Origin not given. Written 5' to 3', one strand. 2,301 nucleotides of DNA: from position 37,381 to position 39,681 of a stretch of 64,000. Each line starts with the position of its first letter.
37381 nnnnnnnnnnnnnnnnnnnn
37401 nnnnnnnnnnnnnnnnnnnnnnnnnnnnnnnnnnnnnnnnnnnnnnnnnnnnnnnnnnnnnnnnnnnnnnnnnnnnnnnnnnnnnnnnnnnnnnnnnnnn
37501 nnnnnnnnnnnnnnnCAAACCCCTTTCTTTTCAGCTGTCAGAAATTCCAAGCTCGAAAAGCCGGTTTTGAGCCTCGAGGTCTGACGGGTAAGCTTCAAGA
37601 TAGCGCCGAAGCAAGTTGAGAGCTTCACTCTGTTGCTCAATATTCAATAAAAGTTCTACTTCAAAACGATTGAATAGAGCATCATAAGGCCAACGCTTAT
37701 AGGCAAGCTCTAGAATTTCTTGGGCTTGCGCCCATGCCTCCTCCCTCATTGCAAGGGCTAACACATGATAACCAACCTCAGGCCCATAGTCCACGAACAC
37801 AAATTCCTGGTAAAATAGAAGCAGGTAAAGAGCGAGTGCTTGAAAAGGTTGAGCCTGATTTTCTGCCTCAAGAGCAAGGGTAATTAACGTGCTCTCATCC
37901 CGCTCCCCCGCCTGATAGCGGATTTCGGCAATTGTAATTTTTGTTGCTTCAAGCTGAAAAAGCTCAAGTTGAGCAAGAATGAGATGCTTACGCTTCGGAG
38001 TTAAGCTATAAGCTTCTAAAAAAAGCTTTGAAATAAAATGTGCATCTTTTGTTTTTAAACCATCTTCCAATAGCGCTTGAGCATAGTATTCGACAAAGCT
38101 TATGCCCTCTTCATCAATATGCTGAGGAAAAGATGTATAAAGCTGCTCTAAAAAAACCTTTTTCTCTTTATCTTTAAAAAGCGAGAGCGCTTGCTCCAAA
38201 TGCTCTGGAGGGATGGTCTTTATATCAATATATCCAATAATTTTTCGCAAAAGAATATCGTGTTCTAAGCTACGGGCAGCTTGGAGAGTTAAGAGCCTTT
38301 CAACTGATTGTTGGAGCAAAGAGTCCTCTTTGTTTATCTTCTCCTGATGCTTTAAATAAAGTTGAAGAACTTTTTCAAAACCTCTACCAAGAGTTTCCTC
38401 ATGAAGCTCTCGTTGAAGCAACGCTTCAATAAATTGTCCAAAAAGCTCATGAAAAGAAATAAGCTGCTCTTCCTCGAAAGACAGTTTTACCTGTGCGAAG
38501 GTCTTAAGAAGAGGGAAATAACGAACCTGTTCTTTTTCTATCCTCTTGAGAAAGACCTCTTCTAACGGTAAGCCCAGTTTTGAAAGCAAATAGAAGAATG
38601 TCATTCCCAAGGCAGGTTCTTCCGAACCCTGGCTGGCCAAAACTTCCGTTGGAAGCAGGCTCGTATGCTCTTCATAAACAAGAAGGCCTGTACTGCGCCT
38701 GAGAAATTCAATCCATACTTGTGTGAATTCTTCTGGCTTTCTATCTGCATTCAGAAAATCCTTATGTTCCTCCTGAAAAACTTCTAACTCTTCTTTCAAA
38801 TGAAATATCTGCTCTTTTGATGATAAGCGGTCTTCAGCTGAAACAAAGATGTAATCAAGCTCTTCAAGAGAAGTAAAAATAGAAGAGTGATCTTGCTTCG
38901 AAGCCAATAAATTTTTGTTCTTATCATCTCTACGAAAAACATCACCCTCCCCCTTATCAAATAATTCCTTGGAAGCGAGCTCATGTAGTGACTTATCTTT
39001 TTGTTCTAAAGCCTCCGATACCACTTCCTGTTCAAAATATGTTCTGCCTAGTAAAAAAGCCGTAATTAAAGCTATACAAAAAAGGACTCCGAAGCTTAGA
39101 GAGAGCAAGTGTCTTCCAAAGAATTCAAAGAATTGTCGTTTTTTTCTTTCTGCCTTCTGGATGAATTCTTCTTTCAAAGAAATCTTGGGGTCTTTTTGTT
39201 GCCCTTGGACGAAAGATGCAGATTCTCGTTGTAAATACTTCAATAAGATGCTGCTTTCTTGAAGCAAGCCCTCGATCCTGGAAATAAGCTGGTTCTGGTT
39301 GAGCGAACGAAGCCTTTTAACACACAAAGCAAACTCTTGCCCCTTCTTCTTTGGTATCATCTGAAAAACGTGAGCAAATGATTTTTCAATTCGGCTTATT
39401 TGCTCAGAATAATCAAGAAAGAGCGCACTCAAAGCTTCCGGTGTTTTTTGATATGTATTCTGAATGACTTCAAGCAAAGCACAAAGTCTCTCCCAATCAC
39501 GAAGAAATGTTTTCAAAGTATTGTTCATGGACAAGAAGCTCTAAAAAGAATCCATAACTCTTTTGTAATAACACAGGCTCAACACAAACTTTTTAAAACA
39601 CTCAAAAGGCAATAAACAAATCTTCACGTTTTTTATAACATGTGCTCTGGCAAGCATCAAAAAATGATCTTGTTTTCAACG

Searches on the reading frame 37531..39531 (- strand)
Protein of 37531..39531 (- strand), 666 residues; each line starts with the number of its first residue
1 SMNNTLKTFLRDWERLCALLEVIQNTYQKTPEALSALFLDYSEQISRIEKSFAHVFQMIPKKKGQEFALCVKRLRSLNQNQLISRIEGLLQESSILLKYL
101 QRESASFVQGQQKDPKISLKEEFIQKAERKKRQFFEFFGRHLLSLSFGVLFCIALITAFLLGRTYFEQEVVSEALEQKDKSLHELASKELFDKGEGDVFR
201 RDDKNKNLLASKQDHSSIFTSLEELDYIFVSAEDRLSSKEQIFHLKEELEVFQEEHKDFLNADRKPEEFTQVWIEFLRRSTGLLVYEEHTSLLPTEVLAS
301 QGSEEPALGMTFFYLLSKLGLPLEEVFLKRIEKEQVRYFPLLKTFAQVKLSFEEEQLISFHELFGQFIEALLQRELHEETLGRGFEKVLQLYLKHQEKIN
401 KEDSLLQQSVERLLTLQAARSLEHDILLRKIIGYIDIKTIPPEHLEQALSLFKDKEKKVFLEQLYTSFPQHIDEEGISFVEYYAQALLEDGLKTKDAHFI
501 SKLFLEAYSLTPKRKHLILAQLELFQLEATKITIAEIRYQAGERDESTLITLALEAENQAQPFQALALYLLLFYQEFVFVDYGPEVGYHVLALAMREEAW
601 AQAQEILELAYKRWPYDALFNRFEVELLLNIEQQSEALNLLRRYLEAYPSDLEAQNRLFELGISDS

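Call 20: search_protein_families(library=pfam, proteins=[window:37531-39531:-], max_evalue=0.001)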
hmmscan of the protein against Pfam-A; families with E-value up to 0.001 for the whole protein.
window:37531-39531:- (666 aa): 1 family
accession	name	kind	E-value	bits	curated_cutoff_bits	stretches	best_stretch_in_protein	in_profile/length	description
PF14764.12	SPG48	-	0.00052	20.8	25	0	337-413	43-116/118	AP-5 complex subunit, vesicle trafficking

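Call 73: search_protein_families(library=ncbifam, proteins=[window:37531-39531:-], max_evalue=0.00001)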
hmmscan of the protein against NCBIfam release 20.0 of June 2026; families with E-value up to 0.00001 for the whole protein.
window:37531-39531:- (666 aa): 0 families
